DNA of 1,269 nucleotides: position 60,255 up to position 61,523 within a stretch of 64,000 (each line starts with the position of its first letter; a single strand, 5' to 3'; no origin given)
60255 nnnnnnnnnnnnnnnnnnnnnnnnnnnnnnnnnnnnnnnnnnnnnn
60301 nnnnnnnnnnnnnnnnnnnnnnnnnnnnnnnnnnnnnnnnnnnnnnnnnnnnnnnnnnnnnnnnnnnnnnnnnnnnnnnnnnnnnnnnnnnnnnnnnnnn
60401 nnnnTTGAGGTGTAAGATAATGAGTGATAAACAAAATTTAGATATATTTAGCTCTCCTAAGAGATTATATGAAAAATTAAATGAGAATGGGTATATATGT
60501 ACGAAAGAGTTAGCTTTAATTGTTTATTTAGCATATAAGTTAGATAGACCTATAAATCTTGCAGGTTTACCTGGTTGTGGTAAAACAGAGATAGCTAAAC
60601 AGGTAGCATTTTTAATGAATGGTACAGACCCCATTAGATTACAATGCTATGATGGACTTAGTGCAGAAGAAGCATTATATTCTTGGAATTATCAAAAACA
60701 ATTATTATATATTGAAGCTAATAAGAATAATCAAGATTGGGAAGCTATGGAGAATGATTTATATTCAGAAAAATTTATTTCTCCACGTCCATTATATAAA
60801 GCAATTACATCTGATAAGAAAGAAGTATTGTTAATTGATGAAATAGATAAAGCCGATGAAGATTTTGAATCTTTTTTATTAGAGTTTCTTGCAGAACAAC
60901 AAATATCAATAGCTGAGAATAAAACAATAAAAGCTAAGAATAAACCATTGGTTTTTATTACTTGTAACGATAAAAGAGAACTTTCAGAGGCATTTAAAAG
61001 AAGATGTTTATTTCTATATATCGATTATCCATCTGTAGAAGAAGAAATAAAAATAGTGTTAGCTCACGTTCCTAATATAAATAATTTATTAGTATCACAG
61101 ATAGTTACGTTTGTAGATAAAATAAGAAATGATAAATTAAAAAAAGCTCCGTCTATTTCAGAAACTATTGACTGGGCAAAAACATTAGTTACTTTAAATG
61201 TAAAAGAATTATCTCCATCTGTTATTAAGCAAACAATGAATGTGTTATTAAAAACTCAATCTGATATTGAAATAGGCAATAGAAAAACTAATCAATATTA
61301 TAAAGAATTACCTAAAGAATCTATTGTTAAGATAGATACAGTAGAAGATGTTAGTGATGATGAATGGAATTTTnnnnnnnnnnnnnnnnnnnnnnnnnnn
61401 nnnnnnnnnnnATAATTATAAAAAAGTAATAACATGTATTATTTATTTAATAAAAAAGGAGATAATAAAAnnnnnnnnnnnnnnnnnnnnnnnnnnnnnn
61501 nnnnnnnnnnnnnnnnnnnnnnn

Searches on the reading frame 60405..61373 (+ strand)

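Call 72: search_protein_families(library=pfam, proteins=[window:60405-61373:+], max_evalue=0.00001)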
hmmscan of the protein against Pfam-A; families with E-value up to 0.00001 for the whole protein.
window:60405-61373:+ (323 aa): 4 families
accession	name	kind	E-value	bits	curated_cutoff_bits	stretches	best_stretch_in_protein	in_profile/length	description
PF07728.20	AAA_5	-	3e-14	53.7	22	1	52-201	4-139/139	AAA domain (dynein-related subfamily)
PF00004.35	AAA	-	5.5e-09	37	21.2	1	52-201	3-123/131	ATPase family associated with various cellular activities (AAA)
PF07724.20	AAA_2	-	1.7e-07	31.8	27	1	50-191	6-128/166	AAA domain (Cdc48 subfamily)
PF07726.17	AAA_3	-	4.9e-06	26.9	27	0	140-188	64-111/131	ATPase family associated with various cellular activities (AAA)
